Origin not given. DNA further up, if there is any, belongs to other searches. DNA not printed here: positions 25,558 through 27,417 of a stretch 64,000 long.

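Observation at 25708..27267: Glycerate kinase fused to a C-terminal NUDIX hydrolase domain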

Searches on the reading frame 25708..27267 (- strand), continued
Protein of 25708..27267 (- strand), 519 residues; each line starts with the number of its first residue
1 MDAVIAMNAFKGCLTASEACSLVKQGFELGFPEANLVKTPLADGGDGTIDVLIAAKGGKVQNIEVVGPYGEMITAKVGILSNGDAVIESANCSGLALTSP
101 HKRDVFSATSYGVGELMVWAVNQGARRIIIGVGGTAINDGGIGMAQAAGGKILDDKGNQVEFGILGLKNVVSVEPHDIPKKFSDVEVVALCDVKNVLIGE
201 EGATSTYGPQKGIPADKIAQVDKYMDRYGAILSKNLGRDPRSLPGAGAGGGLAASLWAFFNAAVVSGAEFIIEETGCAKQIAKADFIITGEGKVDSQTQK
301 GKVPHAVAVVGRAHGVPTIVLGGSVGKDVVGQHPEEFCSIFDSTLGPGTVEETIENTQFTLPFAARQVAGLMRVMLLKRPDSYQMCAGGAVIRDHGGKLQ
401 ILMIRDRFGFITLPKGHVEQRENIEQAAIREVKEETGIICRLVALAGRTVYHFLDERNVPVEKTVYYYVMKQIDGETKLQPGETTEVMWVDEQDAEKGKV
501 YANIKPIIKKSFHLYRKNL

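Call 39: find_encoding_contigs(protein=P0193, flank=8000, max_places=3)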
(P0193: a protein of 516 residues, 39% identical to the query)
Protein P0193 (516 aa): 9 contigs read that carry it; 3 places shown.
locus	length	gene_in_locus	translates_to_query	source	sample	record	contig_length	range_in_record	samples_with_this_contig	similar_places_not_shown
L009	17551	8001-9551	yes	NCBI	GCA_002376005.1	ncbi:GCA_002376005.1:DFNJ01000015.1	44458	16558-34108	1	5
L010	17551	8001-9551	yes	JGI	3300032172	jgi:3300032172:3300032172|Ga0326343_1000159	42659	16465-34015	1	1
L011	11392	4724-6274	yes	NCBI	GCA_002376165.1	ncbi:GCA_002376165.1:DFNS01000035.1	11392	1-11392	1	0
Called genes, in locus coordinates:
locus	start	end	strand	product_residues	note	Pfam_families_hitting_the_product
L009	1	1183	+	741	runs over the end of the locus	PF00708:Acylphosphatase, PF07503:zf-HYPF, PF01300:Sua5_yciO_yrdC, PF17788:HypF_C, PF22521:HypF_C_2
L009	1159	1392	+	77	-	PF01455:HupF_HypC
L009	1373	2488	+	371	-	PF01924:HypD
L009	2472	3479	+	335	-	PF00586:AIRS, PF02769:AIRS_C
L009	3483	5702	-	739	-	PF01841:Transglut_core, PF13559:DUF4129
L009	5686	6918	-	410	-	PF01882:DUF58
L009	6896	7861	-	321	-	PF20030:bpMoxR, PF00493:MCM (weak), PF00004:AAA (weak), PF07726:AAA_3, PF07728:AAA_5, PF17863:AAA_lid_2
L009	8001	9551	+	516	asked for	PF02595:Gly_kinase, PF00293:NUDIX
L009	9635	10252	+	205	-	-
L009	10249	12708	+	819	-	PF00801:PKD (faint), PF18911:PKD_4 (faint)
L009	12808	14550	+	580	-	PF25997:BSH_YhbJ (faint), PF25917:BSH_RND (weak), PF25973:BSH_CzcB (weak), PF25919:BSH_CusB (weak), PF25973:BSH_CzcB, PF25990:Beta-barrel_YknX (weak), PF25975:CzcB_C, PF25989:YknX_C, +3 more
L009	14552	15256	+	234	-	PF00005:ABC_tran, PF13304:AAA_21 (faint)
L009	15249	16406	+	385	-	PF12704:MacB_PCD, PF02687:FtsX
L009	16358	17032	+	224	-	PF07187:DUF1405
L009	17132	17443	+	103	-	PF02583:Trns_repr_metal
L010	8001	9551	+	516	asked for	PF02595:Gly_kinase, PF00293:NUDIX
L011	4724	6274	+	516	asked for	PF02595:Gly_kinase, PF00293:NUDIX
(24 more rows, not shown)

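Call 46: list_cluster_members(proteins=[P0001, P0193, P0213, P0327, P0308])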
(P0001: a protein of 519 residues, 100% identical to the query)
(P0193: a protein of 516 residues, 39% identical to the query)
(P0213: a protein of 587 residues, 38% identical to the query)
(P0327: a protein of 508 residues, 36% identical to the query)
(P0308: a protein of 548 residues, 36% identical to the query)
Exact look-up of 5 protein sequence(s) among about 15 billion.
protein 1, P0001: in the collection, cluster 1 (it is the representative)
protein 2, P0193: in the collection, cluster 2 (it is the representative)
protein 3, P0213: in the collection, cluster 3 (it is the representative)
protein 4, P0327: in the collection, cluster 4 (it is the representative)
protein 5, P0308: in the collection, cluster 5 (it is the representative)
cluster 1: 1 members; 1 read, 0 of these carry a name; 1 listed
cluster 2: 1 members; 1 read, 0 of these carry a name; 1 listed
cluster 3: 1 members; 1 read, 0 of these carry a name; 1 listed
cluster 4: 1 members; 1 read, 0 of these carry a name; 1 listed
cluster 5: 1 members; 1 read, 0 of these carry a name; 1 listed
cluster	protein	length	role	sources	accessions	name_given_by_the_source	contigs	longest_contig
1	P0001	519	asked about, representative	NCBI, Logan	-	-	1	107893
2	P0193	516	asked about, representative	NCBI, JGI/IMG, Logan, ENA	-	-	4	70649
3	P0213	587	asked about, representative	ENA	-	-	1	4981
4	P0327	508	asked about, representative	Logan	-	-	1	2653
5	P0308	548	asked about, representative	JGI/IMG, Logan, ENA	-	-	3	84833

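Call 58: find_encoding_contigs(protein=P0053, flank=5000, max_places=1)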
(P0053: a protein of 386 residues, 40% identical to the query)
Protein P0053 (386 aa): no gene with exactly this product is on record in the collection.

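Call 59: find_encoding_contigs(protein=P0054, flank=5000, max_places=1)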
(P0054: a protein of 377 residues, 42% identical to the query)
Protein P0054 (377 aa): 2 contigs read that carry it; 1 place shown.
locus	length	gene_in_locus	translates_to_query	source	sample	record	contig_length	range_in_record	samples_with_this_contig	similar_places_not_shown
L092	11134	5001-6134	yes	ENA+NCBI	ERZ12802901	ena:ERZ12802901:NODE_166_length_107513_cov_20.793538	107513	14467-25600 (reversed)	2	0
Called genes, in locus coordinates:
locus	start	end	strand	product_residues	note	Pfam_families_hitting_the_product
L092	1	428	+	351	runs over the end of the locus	PF00107:ADH_zinc_N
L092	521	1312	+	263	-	PF01261:AP_endonuc_2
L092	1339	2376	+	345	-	PF01408:GFO_IDH_MocA, PF02894:GFO_IDH_MocA_C, PF22725:GFO_IDH_MocA_C3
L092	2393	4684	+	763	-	PF03636:Glyco_hydro_65N, PF03632:Glyco_hydro_65m, PF03633:Glyco_hydro_65C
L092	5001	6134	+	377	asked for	PF02595:Gly_kinase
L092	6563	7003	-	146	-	PF22381:Staph_reg_Sar_Rot, PF12802:MarR_2, PF01047:MarR, PF13463:HTH_27 (weak), PF13601:HTH_34 (faint)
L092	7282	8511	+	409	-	PF01547:SBP_bac_1, PF13416:SBP_bac_8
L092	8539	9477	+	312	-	PF00528:BPD_transp_1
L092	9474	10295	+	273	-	PF00528:BPD_transp_1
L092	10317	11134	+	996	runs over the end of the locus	PF02837:Glyco_hydro_2_N, PF22666:Glyco_hydro_2_N2 (weak), PF00703:Glyco_hydro_2 (weak), PF02836:Glyco_hydro_2_C, PF16353:LacZ_4, PF02929:Bgal_small_N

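Call 60: find_homologous_proteins(query=P0193, max_evalue=1e-40)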
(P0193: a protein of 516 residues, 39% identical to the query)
Query P0193 (516 aa): 6995 proteins with E <= 1e-40 among 8000 candidates; the best 120 are listed.
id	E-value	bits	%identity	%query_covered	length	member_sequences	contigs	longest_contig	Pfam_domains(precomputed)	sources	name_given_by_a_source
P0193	0.0e+0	1125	100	100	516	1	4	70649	PF00293.35,PF02595.21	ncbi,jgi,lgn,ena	-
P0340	1.1e-95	340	39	97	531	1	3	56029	PF00293.35,PF02595.21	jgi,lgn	jgi:glycerate kinase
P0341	4.8e-92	328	52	70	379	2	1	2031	PF02595.21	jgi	-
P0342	1.6e-91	326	50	70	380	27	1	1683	PF02595.21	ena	-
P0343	1.7e-91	326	39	99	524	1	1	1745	PF00293.35,PF02595.21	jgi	-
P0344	4.3e-91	324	49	73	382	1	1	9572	PF02595.21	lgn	-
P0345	6.3e-91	324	52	70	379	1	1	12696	PF02595.21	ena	-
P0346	1.1e-90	323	47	74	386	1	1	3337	PF02595.21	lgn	-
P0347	1.5e-90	323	49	73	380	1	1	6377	PF02595.21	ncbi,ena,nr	ncbi:glycerate kinase [Candidatus Poribacteria bacterium]|nr:MAG: glycerate kinase [Candidatus Porib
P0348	3.4e-90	321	49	73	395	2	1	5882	PF02595.21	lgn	-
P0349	4.4e-90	321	48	73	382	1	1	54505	PF02595.21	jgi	-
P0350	6.5e-90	321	43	72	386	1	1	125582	PF02595.21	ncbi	-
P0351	1.1e-89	320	49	75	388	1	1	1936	PF02595.21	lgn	-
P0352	1.8e-89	319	51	73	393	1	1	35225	PF02595.21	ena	-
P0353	2.1e-89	319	52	71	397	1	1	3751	PF02595.21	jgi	jgi:glycerate 2-kinase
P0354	2.3e-89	319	52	69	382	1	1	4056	PF02595.21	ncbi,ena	-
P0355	2.3e-89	319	52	69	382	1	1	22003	PF02595.21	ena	-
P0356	5.4e-89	318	58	63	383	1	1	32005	PF02595.21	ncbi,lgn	-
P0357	8.5e-89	317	49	72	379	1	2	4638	PF02595.21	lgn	-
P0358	1.1e-88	316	47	72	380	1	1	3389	PF02595.21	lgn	-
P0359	1.8e-88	316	51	73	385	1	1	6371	PF02595.21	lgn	-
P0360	1.2e-87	313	49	72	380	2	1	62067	PF02595.21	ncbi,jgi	jgi:glycerate kinase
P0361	1.2e-87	313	43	75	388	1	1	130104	PF02595.21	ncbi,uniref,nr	ncbi:glycerate kinase [Anaerobacillus alkaliphilus]|uniref:Glycerate kinase n=1 Tax=Anaerobacillus a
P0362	2.5e-87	312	49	72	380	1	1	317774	PF02595.21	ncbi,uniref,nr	ncbi:glycerate kinase [Marinobacterium zhoushanense]|uniref:Glycerate kinase n=1 Tax=Marinobacterium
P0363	2.6e-87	312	50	72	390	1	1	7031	PF02595.21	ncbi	-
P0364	2.8e-87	312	47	73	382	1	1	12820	PF02595.21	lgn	-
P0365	4.5e-87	311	46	72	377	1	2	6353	PF02595.21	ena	-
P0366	4.9e-87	311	50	73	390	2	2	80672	PF02595.21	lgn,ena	-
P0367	6.6e-87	311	50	73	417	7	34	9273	PF02595.21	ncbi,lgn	ncbi:MAG: glycerate kinase [Limnochordales bacterium]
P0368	1.0e-86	310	50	73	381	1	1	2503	PF02595.21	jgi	jgi:glycerate kinase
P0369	1.1e-86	310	49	70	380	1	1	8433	PF02595.21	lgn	-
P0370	1.3e-86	310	50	74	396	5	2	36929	PF02595.21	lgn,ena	-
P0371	1.9e-86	309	45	73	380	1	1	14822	PF02595.21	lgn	-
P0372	2.1e-86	309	45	75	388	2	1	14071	PF02595.21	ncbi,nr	ncbi:MAG TPA: glycerate kinase [Nitriliruptoraceae bacterium]|nr:glycerate kinase [Nitriliruptoracea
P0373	2.8e-86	309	51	74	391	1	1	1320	PF02595.21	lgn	-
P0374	3.0e-86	308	47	73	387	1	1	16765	PF02595.21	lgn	-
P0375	3.1e-86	308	50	69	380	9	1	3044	PF02595.21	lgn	-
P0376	3.5e-86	308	47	72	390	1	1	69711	PF02595.21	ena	-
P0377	3.6e-86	308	45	72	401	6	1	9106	PF02595.21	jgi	jgi:glycerate kinase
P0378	3.7e-86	308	47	72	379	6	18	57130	PF02595.21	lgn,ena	-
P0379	4.4e-86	308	49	72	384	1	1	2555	PF02595.21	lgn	-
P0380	5.2e-86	308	47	72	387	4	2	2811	PF02595.21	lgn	-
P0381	5.5e-86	308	47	73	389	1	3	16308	PF02595.21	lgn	-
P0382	7.2e-86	307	49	71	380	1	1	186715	PF02595.21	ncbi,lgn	ncbi:MAG: glycerate kinase [Candidatus Hydrogenedentota bacterium]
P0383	7.4e-86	307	45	72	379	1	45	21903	PF02595.21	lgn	-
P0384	8.1e-86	307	45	72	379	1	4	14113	PF02595.21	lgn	-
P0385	8.6e-86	307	47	75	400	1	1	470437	PF02595.21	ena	-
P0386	9.5e-86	307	49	73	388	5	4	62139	PF02595.21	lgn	-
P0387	1.0e-85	307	47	72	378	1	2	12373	PF02595.21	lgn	-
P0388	1.1e-85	307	46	70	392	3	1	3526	PF02595.21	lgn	-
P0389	1.1e-85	307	51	63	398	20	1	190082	PF02595.21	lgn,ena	-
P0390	1.3e-85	306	48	72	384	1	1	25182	PF02595.21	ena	-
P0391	1.5e-85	306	48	71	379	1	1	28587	PF02595.21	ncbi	-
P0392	1.6e-85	306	48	73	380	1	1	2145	PF02595.21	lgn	-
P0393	1.7e-85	306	48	72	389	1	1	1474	PF02595.21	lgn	-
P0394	1.8e-85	306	49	72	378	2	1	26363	PF02595.21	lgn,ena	-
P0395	1.9e-85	306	44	72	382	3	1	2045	PF02595.21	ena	-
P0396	2.0e-85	306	52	63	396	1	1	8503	PF02595.21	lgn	-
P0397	2.2e-85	306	47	72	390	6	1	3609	PF02595.21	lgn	-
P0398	2.6e-85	305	47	71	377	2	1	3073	PF02595.21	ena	-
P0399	2.6e-85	305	47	72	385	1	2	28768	PF02595.21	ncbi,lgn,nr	ncbi:MAG: glycerate kinase [Acidobacteriota bacterium]|nr:glycerate kinase [Acidobacteriota bacteriu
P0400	2.7e-85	305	46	72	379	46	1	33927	PF02595.21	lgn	-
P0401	3.1e-85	305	49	70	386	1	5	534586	PF02595.21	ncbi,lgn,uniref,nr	ncbi:glycerate kinase [Parapusillimonas granuli]|uniref:Glycerate kinase n=1 Tax=Parapusillimonas gr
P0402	4.2e-85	305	48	71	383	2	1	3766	PF02595.21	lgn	-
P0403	4.8e-85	304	47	72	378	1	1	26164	PF02595.21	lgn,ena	-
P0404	5.9e-85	304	47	74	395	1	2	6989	PF02595.21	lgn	-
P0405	6.0e-85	304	46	74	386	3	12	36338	PF02595.21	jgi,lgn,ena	jgi:glycerate kinase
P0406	6.2e-85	304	44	72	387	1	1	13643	PF02595.21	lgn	-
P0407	6.6e-85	304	44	74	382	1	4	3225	PF02595.21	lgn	-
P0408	7.1e-85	304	49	74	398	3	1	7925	PF02595.21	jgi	-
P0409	7.5e-85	304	49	71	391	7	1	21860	PF02595.21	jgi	-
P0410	7.9e-85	304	50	73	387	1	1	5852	PF02595.21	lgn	-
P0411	8.0e-85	304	47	73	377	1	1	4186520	PF02595.21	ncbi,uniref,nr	ncbi:glycerate kinase [Chitiniphilus purpureus]|uniref:Glycerate kinase n=1 Tax=Chitiniphilus purpur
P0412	8.4e-85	304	49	70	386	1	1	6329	PF02595.21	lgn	-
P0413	8.4e-85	304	49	70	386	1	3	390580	PF02595.21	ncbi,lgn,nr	ncbi:MAG: glycerate kinase [Alcaligenaceae bacterium]|nr:glycerate kinase [Alcaligenaceae bacterium]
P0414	8.5e-85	304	49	72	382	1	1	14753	PF02595.21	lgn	-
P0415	8.6e-85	304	48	70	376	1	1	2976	PF02595.21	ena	-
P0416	1.1e-84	303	51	63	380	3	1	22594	PF02595.21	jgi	-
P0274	1.2e-84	303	49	69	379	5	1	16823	PF02595.21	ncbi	-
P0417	1.4e-84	303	46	73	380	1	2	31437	PF02595.21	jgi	-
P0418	1.5e-84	303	46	74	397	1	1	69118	PF02595.21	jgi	jgi:glycerate kinase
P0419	1.6e-84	303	43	73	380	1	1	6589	PF02595.21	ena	-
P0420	1.6e-84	303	46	73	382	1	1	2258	PF02595.21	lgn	-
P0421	1.9e-84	303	35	72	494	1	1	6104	PF02595.21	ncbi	-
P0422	1.9e-84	302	45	72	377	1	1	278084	PF02595.21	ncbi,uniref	ncbi:glycerate kinase [Vibrio olivae]|uniref:Glycerate kinase n=1 Tax=Vibrio olivae TaxID=1243002 Re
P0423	2.0e-84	302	44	73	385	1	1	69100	PF02595.21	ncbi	-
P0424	2.4e-84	302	50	72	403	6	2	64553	PF02595.21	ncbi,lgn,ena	-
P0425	2.8e-84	302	49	71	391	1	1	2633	PF02595.21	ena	-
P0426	2.8e-84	302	45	72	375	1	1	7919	PF02595.21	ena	-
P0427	2.9e-84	302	49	73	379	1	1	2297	PF02595.21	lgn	-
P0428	3.0e-84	302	46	73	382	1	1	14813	PF02595.21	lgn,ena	-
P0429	3.8e-84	302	47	71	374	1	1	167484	PF02595.21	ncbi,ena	-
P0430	3.8e-84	302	48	73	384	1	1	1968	PF02595.21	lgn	-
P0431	4.2e-84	301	45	73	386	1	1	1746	PF02595.21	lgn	-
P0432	5.0e-84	301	49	73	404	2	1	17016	PF02595.21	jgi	-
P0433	5.2e-84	301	47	72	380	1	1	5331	PF02595.21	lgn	-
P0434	5.3e-84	301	46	73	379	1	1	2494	PF02595.21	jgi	jgi:glycerate kinase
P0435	5.3e-84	301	48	72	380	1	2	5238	PF02595.21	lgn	-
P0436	5.7e-84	301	43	72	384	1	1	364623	PF02595.21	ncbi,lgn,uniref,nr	ncbi:glycerate kinase [Lihuaxuella thermophila]|uniref:Glycerate kinase n=1 Tax=Lihuaxuella thermoph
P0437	6.5e-84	301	45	72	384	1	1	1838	PF02595.21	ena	-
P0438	6.7e-84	301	48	72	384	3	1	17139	PF02595.21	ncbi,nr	ncbi:MAG: glycerate kinase [Candidatus Hydrogenedentes bacterium]|nr:glycerate kinase [Candidatus Hy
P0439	7.0e-84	301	51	63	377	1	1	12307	PF02595.21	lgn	-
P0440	7.1e-84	301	48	70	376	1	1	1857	PF02595.21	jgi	jgi:glycerate 2-kinase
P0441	7.7e-84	301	46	72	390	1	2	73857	PF02595.21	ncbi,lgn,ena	-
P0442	8.1e-84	300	46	72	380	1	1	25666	PF02595.21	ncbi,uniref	ncbi:glycerate kinase [Paenibacillus filicis]|uniref:Glycerate kinase n=1 Tax=Paenibacillus filicis 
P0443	8.8e-84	300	49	71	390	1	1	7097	PF02595.21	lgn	-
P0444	9.9e-84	300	45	71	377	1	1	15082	PF02595.21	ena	-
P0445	1.0e-83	300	49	66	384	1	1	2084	PF02595.21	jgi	jgi:glycerate kinase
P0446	1.1e-83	300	47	71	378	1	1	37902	PF02595.21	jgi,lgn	-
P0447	1.1e-83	300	51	69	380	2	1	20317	PF02595.21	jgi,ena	-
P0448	1.2e-83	300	47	72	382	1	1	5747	PF02595.21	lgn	-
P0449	1.2e-83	300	49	72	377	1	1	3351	PF02595.21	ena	-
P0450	1.2e-83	300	48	70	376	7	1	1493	PF02595.21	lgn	-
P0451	1.2e-83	300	45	71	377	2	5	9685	PF02595.21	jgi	jgi:glycerate 2-kinase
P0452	1.3e-83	300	48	70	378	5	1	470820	PF02595.21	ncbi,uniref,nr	ncbi:glycerate kinase [Pseudomonas sp. PDM16]|uniref:glycerate kinase n=1 Tax=Pseudomonas sp. PDM16 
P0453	1.4e-83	300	52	63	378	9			PF02595.21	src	-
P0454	1.4e-83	300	51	63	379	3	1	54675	PF02595.21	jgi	jgi:glycerate 2-kinase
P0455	1.4e-83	300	46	73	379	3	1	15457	PF02595.21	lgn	-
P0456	1.5e-83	300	45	73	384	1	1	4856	PF02595.21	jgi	jgi:glycerate 2-kinase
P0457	1.5e-83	300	48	72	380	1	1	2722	PF02595.21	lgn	-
